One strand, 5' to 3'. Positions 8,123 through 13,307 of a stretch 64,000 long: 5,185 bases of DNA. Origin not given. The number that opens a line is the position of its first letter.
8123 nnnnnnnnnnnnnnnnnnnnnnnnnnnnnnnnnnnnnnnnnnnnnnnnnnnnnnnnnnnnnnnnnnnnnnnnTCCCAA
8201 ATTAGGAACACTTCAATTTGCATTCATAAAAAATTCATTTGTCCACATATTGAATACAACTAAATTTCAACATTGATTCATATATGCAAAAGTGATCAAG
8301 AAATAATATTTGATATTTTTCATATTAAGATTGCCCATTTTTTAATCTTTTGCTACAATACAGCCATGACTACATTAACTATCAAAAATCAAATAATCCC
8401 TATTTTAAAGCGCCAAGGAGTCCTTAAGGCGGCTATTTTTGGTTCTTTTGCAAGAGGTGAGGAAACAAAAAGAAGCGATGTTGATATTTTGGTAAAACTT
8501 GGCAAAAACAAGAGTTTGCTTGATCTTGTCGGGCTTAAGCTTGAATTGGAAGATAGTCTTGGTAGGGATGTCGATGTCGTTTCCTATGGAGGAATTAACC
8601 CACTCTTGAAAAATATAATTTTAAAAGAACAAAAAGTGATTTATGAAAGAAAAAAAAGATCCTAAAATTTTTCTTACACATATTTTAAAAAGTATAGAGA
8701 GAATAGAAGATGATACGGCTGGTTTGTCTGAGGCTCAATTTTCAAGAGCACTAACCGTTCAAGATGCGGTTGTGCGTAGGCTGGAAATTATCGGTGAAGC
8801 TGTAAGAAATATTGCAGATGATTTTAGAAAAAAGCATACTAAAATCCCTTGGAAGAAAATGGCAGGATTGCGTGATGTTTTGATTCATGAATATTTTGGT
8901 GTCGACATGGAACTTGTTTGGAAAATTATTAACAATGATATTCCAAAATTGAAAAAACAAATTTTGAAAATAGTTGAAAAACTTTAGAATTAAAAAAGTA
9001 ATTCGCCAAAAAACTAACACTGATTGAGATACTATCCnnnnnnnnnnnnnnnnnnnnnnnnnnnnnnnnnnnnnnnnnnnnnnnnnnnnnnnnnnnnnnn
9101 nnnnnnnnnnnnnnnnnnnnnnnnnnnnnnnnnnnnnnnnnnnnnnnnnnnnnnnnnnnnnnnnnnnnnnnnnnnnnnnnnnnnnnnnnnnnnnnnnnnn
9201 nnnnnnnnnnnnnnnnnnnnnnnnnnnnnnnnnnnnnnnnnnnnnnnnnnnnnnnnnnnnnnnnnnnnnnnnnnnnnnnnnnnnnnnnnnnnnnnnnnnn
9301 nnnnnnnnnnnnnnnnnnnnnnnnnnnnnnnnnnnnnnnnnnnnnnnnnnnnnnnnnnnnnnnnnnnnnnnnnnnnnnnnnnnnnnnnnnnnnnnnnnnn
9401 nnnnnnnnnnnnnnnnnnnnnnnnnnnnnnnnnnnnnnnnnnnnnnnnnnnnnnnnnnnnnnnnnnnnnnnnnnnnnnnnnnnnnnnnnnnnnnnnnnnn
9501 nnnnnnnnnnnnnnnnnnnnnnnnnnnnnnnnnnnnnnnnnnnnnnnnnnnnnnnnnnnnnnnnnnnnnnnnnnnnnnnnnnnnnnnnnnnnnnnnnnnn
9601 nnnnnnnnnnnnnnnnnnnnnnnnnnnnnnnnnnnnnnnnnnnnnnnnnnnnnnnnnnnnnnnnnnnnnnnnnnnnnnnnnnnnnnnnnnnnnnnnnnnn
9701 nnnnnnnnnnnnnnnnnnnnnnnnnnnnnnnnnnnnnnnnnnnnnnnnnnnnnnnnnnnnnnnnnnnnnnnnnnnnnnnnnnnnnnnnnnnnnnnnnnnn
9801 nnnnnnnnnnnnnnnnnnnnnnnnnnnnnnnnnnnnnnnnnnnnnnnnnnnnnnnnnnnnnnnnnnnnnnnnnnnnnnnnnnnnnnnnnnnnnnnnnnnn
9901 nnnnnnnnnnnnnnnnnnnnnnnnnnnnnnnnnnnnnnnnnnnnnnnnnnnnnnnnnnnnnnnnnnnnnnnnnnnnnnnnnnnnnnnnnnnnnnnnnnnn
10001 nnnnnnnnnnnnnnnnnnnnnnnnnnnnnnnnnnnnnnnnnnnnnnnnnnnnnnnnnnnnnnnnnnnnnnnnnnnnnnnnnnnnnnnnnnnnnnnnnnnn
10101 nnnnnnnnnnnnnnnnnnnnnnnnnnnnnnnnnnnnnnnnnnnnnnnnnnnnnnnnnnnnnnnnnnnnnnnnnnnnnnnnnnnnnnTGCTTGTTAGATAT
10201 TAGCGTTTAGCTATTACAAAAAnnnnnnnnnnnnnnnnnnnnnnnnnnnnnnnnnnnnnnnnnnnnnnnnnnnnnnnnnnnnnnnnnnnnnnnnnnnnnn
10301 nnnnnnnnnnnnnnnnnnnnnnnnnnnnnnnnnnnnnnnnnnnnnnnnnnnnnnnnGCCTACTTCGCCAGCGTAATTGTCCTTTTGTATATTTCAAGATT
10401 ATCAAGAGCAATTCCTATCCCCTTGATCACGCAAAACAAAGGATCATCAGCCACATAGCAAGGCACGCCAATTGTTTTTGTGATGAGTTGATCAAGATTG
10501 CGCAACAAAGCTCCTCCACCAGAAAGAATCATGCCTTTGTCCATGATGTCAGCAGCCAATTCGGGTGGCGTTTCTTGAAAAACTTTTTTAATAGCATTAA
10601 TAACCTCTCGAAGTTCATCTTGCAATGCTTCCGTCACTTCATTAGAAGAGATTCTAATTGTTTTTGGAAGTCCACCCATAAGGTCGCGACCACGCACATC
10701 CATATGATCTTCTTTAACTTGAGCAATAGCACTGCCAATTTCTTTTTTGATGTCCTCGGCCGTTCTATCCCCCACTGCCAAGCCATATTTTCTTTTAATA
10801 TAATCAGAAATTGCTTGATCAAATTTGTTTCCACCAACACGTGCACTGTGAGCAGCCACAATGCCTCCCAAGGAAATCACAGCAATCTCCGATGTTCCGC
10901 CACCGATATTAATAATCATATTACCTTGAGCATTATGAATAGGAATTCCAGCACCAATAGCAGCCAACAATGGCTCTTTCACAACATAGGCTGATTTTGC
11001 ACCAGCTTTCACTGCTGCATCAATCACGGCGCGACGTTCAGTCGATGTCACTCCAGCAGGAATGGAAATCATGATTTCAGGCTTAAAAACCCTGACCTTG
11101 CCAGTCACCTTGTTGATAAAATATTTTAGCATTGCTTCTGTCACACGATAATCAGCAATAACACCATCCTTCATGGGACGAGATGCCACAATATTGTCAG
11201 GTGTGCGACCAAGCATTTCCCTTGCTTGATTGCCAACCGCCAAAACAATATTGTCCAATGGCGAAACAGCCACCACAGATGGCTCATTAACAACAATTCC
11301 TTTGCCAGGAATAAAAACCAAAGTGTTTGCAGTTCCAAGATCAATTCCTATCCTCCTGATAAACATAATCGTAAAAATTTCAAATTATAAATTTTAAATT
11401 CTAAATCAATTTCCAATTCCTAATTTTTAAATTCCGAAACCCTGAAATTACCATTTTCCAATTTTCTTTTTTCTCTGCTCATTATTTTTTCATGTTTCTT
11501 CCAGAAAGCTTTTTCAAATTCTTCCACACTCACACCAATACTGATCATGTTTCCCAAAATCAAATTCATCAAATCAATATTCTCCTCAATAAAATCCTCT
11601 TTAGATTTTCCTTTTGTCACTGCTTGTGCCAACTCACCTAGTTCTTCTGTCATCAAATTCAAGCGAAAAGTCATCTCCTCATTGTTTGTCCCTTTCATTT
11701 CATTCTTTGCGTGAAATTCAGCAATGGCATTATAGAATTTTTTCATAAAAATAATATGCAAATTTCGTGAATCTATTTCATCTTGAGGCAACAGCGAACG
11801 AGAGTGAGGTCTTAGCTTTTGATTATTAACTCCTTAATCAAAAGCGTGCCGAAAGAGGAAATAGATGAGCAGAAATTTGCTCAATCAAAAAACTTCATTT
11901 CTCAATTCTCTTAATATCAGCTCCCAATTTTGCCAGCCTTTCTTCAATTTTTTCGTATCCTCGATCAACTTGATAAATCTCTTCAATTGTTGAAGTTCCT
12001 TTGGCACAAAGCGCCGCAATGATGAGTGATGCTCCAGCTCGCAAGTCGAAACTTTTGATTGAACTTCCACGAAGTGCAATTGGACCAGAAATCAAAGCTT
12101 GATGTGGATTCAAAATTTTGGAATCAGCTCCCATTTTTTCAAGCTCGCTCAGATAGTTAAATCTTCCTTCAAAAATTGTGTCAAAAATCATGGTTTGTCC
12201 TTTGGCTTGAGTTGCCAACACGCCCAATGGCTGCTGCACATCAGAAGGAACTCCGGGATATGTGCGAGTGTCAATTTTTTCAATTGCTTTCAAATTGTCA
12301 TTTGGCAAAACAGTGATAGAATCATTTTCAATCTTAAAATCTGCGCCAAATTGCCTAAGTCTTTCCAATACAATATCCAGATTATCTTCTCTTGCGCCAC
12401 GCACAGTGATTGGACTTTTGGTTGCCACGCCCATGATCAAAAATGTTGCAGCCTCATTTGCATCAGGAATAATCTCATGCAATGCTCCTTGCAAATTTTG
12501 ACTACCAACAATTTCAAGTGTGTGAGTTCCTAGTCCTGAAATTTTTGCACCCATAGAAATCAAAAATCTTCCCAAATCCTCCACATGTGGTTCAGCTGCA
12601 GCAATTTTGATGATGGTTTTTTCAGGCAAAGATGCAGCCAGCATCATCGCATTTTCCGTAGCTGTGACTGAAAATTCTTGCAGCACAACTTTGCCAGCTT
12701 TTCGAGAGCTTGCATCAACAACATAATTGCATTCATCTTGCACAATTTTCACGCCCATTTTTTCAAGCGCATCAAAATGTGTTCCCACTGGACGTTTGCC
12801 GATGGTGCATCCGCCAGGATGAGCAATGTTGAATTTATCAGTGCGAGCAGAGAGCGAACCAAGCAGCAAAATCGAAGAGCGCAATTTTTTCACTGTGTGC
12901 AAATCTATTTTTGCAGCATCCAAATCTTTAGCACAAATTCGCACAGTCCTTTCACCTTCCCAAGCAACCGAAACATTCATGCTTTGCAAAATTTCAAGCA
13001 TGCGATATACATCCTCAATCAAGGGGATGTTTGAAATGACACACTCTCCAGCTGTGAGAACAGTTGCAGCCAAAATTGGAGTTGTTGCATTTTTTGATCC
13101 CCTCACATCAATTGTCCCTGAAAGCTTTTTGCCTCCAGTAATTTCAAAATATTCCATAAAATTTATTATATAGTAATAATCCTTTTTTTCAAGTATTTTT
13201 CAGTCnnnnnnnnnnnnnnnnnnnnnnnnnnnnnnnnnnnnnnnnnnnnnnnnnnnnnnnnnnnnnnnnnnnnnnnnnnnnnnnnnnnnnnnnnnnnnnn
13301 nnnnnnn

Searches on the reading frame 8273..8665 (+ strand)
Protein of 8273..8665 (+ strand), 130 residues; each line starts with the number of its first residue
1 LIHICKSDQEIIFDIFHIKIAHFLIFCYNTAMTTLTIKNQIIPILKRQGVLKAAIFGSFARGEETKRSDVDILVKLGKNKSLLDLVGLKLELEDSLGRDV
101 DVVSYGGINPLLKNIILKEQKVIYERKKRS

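Call 75: search_protein_families(library=pfam, max_evalue=0.00001, proteins=[window:8273-8665:+])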
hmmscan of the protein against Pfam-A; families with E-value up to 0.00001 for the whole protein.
window:8273-8665:+ (130 aa): 2 families
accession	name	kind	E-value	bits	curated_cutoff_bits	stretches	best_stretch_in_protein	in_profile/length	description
PF18765.7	Polbeta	-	1.8e-19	70.1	26.9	1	39-128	1-92/93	Polymerase beta, Nucleotidyltransferase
PF01909.29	NTP_transf_2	-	4.5e-14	53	21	1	40-120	3-90/93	Nucleotidyltransferase domain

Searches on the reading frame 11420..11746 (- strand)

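Call 61: search_protein_families(library=pfam, proteins=[window:11420-11746:-])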
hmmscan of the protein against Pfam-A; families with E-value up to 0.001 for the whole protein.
window:11420-11746:- (108 aa): 1 family
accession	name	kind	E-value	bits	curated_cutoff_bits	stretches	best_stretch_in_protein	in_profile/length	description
PF01503.22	PRA-PH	-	1.5e-08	35.3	21.3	1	2-84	2-85/86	Phosphoribosyl-ATP pyrophosphohydrolase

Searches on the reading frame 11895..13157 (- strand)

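Call 61: search_protein_families(library=pfam, proteins=[window:11895-13157:-])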
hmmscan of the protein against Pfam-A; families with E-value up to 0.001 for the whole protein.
window:11895-13157:- (420 aa): 1 family
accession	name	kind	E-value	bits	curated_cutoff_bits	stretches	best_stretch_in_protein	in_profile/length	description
PF00275.25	EPSP_synthase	-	2.1e-74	251.2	22.8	1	7-408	2-417/417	EPSP synthase (3-phosphoshikimate 1-carboxyvinyltransferase)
